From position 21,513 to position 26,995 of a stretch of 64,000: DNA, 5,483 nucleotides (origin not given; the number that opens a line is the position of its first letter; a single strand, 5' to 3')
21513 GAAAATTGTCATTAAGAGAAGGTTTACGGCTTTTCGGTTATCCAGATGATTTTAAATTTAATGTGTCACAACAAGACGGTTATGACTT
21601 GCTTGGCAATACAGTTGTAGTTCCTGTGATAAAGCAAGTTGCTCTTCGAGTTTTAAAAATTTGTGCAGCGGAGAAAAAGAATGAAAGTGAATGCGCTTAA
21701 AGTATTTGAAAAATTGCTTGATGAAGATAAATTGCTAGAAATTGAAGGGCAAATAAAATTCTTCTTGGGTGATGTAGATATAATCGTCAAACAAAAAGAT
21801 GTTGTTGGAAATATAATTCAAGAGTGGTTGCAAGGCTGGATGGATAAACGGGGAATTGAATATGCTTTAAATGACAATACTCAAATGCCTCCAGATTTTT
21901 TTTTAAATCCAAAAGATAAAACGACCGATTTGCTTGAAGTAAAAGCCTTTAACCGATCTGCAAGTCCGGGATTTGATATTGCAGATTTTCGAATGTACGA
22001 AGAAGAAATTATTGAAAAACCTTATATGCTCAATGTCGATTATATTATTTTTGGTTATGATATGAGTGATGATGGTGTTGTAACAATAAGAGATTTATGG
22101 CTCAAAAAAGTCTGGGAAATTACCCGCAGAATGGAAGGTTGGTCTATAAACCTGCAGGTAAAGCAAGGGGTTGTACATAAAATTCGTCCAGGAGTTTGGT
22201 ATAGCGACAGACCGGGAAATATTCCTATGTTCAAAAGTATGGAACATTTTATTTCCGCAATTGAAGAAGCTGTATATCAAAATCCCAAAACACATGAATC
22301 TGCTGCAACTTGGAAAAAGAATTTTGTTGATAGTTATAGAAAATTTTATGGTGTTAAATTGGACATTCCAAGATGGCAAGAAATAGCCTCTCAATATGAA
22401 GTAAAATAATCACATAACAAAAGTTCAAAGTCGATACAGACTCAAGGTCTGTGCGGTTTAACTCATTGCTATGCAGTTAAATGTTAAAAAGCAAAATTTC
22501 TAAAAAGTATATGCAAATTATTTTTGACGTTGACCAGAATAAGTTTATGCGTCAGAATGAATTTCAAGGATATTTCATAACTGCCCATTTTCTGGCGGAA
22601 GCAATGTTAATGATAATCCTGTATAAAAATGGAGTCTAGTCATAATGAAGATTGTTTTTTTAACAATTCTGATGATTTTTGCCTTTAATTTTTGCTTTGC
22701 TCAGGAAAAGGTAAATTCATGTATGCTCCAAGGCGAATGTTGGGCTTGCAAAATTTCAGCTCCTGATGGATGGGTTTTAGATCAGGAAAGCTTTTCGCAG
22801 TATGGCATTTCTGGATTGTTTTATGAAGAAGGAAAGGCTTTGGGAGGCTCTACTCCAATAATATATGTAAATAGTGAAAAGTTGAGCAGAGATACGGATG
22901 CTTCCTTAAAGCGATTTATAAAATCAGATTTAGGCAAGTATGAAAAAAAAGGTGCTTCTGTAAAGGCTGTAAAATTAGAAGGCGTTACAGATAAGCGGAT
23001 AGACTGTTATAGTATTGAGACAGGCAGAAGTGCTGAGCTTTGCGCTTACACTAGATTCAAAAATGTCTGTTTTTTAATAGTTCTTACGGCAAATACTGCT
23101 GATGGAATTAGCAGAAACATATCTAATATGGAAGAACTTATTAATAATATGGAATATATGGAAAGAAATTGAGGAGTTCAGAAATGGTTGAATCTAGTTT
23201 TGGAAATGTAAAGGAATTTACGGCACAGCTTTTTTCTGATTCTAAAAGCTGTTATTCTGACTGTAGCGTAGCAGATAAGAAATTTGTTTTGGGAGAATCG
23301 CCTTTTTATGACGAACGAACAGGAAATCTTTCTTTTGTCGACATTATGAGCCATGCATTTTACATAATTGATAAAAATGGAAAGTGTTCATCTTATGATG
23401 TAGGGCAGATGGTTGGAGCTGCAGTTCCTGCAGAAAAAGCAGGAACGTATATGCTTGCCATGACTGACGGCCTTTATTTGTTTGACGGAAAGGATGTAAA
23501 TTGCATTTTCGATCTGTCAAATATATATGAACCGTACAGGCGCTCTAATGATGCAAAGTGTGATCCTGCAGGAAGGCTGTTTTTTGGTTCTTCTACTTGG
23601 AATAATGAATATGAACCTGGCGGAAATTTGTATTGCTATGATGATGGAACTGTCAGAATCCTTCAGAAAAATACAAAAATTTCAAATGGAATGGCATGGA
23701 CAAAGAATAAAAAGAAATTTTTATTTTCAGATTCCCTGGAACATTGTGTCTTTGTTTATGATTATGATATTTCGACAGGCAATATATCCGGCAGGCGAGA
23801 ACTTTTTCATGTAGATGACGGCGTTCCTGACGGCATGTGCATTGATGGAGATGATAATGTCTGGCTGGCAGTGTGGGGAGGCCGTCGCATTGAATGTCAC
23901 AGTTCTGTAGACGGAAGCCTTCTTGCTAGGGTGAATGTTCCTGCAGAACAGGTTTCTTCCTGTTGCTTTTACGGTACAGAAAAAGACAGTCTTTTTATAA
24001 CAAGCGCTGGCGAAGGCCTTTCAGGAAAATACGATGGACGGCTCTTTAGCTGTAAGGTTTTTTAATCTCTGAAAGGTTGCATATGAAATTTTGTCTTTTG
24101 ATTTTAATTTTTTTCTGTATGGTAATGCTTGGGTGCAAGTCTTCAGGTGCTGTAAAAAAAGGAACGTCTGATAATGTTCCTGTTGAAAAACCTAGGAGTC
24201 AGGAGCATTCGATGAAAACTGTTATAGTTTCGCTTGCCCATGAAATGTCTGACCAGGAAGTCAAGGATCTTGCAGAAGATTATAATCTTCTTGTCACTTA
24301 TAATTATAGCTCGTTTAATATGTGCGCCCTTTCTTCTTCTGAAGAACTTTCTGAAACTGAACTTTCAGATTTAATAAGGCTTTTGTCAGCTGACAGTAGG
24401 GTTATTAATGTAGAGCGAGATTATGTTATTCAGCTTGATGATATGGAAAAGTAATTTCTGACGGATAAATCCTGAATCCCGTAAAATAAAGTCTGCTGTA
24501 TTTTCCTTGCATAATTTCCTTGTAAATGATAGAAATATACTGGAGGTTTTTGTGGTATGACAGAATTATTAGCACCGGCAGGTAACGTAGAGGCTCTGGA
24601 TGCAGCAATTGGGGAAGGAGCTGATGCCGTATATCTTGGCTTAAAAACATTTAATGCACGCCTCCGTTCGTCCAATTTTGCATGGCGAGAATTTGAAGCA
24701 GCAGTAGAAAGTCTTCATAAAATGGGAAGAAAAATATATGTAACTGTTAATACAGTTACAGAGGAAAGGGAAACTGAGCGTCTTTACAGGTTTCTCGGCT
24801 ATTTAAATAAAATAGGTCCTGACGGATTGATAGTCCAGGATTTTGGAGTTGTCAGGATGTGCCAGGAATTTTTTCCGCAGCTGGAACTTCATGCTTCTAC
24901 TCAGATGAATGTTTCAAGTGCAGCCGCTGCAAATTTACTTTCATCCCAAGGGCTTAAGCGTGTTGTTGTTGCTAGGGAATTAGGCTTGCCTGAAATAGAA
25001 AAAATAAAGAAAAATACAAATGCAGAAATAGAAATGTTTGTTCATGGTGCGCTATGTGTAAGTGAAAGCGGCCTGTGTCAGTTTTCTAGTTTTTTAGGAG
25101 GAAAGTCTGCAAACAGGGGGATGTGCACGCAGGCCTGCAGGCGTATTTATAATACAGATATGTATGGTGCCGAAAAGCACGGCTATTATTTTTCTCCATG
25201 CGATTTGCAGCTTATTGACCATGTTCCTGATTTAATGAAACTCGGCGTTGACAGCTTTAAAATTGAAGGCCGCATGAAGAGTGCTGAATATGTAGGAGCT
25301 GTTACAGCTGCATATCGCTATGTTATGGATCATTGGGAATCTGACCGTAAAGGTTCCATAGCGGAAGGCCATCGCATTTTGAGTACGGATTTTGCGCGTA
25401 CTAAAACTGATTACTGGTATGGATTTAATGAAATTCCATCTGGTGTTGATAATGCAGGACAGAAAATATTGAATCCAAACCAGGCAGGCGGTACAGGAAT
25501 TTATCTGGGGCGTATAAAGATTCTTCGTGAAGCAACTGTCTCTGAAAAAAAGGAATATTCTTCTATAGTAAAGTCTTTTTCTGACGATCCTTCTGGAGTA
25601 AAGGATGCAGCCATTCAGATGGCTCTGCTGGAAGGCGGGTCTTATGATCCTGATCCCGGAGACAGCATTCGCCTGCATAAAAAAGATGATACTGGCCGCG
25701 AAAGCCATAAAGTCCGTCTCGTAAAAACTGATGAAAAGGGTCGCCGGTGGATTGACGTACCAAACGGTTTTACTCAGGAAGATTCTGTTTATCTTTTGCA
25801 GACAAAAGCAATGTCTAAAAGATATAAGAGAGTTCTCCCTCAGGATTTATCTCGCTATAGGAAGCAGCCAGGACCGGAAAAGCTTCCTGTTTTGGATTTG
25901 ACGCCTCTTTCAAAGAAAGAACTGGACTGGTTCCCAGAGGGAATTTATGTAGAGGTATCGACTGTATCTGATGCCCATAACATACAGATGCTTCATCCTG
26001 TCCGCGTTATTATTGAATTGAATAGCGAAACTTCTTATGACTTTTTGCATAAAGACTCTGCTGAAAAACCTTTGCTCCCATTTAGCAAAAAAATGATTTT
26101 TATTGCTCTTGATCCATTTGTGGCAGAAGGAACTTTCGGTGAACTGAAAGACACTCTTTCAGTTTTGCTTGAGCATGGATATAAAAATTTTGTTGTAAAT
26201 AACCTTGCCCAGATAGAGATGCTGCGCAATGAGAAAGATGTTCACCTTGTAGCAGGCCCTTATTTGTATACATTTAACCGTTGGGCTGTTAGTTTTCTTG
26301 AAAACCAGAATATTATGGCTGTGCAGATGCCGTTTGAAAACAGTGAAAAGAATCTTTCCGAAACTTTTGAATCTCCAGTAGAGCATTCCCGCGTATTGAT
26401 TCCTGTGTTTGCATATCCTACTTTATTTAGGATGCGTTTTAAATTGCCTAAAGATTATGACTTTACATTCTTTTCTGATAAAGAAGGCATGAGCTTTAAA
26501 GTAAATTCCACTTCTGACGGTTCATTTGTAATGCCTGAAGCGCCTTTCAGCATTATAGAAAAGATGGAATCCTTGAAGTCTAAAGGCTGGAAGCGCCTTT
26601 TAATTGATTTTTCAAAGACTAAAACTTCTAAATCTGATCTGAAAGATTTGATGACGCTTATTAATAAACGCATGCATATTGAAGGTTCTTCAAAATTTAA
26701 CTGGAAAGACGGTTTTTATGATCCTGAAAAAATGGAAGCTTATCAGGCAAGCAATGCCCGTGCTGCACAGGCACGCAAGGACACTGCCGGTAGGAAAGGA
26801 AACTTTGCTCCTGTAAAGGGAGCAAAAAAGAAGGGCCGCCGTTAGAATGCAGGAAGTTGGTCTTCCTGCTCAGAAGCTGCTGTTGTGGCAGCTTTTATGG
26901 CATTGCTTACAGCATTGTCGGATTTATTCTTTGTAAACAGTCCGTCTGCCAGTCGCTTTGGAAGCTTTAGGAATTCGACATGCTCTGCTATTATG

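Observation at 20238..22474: Restriction-modification system packaged as a solitary integron-type gene cassette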

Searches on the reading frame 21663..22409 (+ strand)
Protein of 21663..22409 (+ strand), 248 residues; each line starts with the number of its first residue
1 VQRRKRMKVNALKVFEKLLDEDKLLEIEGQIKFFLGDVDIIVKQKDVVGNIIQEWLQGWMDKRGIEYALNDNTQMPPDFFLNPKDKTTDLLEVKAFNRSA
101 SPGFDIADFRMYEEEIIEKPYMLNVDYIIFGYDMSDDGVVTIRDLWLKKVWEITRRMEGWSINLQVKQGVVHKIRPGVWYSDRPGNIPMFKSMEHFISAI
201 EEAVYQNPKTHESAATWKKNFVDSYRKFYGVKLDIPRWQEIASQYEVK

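Call 3: search_protein_families(library=pfam, proteins=[window:21663-22409:+])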
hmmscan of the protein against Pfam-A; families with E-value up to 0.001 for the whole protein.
window:21663-22409:+ (248 aa): 1 family
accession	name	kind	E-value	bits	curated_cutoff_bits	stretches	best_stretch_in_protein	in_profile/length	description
PF09564.16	RE_NgoBV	-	1.9e-151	502.6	25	1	8-245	1-238/238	NgoBV restriction endonuclease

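Call 22: find_related_loci(query=window:21681-22409:+, collection=genome_contigs, flank=6000)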
Query window:21681-22409:+ (242 aa) in genome_contigs; peptide patterns used: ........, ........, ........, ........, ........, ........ (x = any residue, [..] = any of these).
75 stretches matched a pattern; 31 encode a relative of the query (tblastn E <= 1e-3); 28 distinct loci.
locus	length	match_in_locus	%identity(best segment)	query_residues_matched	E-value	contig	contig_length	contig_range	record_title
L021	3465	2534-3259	97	1-242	4e-167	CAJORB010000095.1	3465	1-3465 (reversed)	uncultured Treponema sp. isolate Rumen_Coassembly_mag_946 genome assembly, contig: k87_23576850, whole genome shotgun se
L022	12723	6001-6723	95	1-241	4e-156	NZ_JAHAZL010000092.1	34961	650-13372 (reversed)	MAG: Treponema sp. isolate MB2.8 k127_169547, whole genome shotgun sequence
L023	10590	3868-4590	90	1-241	4e-149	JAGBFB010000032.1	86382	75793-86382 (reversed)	MAG: Spirochaetaceae bacterium isolate RGIG9060 Water_deer_Rectum-4__c265178, whole genome shotgun sequence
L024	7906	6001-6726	88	1-242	8e-149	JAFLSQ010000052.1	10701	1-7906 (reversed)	MAG: Treponema sp. isolate HAN031 Seq52, whole genome shotgun sequence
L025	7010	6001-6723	88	1-241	8e-147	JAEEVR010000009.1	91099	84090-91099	MAG: Treponema sp. isolate Tb.RUG.459 NODE_644_length_91099_cov_2.564844, whole genome shotgun sequence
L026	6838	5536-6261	79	1-242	1e-137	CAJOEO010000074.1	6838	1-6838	uncultured Treponema sp. isolate Red_deer_2_mag_142 genome assembly, contig: scaffold_10423, whole genome shotgun sequen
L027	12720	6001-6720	79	1-240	4e-134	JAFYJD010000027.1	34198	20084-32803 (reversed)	MAG: Clostridia bacterium isolate RGIG7138 Water_buffalos_Abomasum-4__c1053838, whole genome shotgun sequence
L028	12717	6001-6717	78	1-239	3e-131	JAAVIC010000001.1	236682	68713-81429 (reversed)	MAG: Oscillospiraceae bacterium isolate Mgla_MAG_34-bin_10 c_000000013951, whole genome shotgun sequence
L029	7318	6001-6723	94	1-241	1e-154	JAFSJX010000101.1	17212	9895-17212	MAG: Treponema sp. isolate RGIG3210 Goat_Reticulum-2__c587292, whole genome shotgun sequence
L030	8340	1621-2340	76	1-240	2e-130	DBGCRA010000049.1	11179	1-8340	MAG TPA_asm: Candidatus Gallispira sp. isolate MAG11578 contig49, whole genome shotgun sequence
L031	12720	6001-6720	77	1-240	3e-129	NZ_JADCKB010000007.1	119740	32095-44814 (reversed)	Ructibacterium gallinarum strain DSM 107454 seq7, whole genome shotgun sequence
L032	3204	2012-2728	75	1-239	2e-132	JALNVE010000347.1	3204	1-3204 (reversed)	MAG: Paludibacteraceae bacterium isolate SO_2016_CLC_T1 bin 16 scaffold60901_PH3_Jul14_2016, whole genome shotgun sequen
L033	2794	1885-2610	76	1-242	7e-134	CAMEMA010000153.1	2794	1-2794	MAG: uncultured Clostridia bacterium isolate SRR15057925_bin.11_metaWRAP_v1.3_MAG genome assembly, contig: ERZ10407628.1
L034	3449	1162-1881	78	1-240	2e-131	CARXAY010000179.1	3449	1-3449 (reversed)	MAG TPA_asm: uncultured Oscillospiraceae bacterium isolate MGBC115395 genome assembly, contig: MGBC115395.179, whole gen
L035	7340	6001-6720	78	1-240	3e-127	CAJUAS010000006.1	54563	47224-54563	MAG TPA_asm: uncultured Oscillospiraceae bacterium isolate MGBC124762 genome assembly, contig: MGBC124762.6, whole genom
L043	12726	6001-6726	96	1-242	5e-160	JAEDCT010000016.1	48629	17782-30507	MAG: Treponema sp. isolate MAG013 NODE_541_length_48629_cov_73.607959, whole genome shotgun sequence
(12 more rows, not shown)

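Call 47: search_protein_families(library=ncbifam, proteins=[L043:3490-4542:+, L043:1116-3503:+, L043:6830-8803:-])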
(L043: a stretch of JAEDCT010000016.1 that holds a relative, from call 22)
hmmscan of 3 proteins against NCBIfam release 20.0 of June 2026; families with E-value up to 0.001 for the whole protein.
L043:3490-4542:+ (350 aa): 2 families
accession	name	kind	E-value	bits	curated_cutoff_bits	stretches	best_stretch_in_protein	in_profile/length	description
NF047883.1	UAcmpLyAlTFemX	equivalog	1.6e-13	50.6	500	1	69-324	85-330/337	UDP-N-acetylmuramoylpentapeptide-lysine N(6)-alanyltransferase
TIGR03019.1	pepcterm_femAB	equivalog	4.2e-09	35.9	260.35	1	134-307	122-275/330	FemAB family XrtA/PEP-CTERM system-associated protein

L043:1116-3503:+ (795 aa): 20 families
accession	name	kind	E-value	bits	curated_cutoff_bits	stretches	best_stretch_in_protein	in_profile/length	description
NF001100.0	PRK00133.1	equivalog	1.4e-227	757.5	587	1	18-738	4-675/676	methionine--tRNA ligase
TIGR00398.1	metG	equivalog_domain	5.7e-170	566.5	336.35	1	22-551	2-515/530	methionine--tRNA ligase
NF008900.0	PRK12267.1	equivalog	3.6e-99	333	598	1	18-717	3-630/648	methionine--tRNA ligase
NF008860.0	PRK11893.2-2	equivalog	1.1e-40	140.2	761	2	23-294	5-272/583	methionine--tRNA ligase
NF008859.0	PRK11893.2-1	equivalog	2.1e-35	122.6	553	1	18-539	1-481/498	methionine--tRNA ligase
NF008863.0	PRK11893.2-5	equivalog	5.7e-28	97.8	551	1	22-548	8-494/531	methionine--tRNA ligase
TIGR00399.1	metG_C_term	equivalog_domain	3.2e-27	95.1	116.65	1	606-718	8-121/139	methionine--tRNA ligase subunit beta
TIGR00422.1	valS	equivalog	1.9e-18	65.9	612.1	2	363-551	524-716/863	valine--tRNA ligase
TIGR00396.1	leuS_bact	equivalog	4.4e-17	61.5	548.4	1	17-165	27-180/843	leucine--tRNA ligase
NF009687.0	PRK13208.1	equivalog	4.8e-16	58.1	738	2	28-152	47-186/801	valine--tRNA ligase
NF008861.0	PRK11893.2-3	equivalog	7.6e-16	57.8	633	1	25-214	11-206/496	methionine--tRNA ligase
NF008957.0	PRK12300.1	subfamily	7.7e-15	53.9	677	2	16-70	29-83/946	leucine--tRNA ligase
NF004349.1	PRK05729.1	equivalog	2.2e-14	52.7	704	1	357-552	513-701/860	valine--tRNA ligase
NF007492.0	PRK10089.1-1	equivalog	7.1e-14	51.7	150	1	636-726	10-99/110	tRNA-binding protein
TIGR00395.1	leuS_arch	equivalog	2.2e-09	35.9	648.5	1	317-556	573-797/938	leucine--tRNA ligase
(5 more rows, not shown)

L043:6830-8803:- (657 aa): 0 families

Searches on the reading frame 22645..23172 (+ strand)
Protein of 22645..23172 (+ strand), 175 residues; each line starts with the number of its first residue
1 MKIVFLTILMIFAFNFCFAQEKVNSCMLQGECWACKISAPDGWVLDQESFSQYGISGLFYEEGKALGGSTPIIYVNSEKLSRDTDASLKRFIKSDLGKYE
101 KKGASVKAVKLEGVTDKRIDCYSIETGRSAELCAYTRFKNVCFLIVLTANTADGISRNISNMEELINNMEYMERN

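Call 3: search_protein_families(library=pfam, proteins=[window:22645-23172:+])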
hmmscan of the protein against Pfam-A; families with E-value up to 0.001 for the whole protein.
window:22645-23172:+ (175 aa): 0 families

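Call 19: find_encoding_contigs(protein=window:22645-23172:+, flank=6000, max_places=10)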
Protein window:22645-23172:+ (175 aa): no gene with exactly this product is on record in the collection.

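Call 28: find_related_loci(query=window:22645-23172:+, collection=metagenome_contigs, flank=6000)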
Query window:22645-23172:+ (175 aa) in metagenome_contigs; peptide patterns used: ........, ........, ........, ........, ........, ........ (x = any residue, [..] = any of these).
176 stretches matched a pattern, but none encodes a relative of the query by tblastn (E <= 1e-3).

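Call 69: find_homologous_proteins(query=window:22645-23172:+, max_evalue=1e-30)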
Query window:22645-23172:+ (175 aa): 4 proteins with E <= 1e-30 among 38 candidates.
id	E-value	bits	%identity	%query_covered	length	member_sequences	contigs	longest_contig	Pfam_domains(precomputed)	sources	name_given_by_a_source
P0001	4.3e-112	389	100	100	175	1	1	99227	-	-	-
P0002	2.5e-78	280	72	98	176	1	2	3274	-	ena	-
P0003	3.3e-75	269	70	98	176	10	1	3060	-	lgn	-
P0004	1.2e-67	245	66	98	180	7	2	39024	-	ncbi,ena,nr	ncbi:MAG: hypothetical protein IJ828_01930 [Treponema sp.]|nr:hypothetical protein [Treponema sp.]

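Call 70: find_encoding_contigs(protein=P0002, flank=4000, max_places=4)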
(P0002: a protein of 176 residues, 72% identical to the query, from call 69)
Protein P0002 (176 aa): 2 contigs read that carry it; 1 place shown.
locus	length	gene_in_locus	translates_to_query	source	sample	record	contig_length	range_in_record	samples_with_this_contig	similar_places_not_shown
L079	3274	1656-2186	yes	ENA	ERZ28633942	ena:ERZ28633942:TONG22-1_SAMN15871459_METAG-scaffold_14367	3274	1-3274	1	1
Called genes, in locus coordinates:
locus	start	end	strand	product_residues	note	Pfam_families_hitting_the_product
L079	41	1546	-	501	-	PF01235:Na_Ala_symp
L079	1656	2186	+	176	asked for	-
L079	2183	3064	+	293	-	PF08450:SGL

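Call 71: find_encoding_contigs(protein=P0003, flank=4000, max_places=4)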
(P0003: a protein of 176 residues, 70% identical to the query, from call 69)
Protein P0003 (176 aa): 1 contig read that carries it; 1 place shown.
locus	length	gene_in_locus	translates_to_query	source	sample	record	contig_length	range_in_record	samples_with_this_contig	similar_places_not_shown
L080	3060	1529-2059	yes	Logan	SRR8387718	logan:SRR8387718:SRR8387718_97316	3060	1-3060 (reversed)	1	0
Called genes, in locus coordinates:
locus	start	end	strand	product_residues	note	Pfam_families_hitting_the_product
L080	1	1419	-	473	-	?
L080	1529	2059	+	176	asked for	-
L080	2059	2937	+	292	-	PF08450:SGL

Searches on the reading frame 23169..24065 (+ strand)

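Call 3: search_protein_families(library=pfam, proteins=[window:23169-24065:+])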
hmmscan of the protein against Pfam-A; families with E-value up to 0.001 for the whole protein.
window:23169-24065:+ (298 aa): 1 family
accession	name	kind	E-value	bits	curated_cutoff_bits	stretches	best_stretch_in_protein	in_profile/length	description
PF08450.18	SGL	-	1.7e-61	208.4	26.3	1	41-280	1-245/246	SMP-30/Gluconolactonase/LRE-like region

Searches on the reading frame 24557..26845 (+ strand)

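Call 3: search_protein_families(library=pfam, proteins=[window:24557-26845:+])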
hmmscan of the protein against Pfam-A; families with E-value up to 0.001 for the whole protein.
window:24557-26845:+ (762 aa): 1 family
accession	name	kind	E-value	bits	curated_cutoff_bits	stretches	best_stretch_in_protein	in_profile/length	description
PF01136.24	Peptidase_U32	-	1.9e-74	250.3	22.4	1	74-288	2-227/233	Peptidase family U32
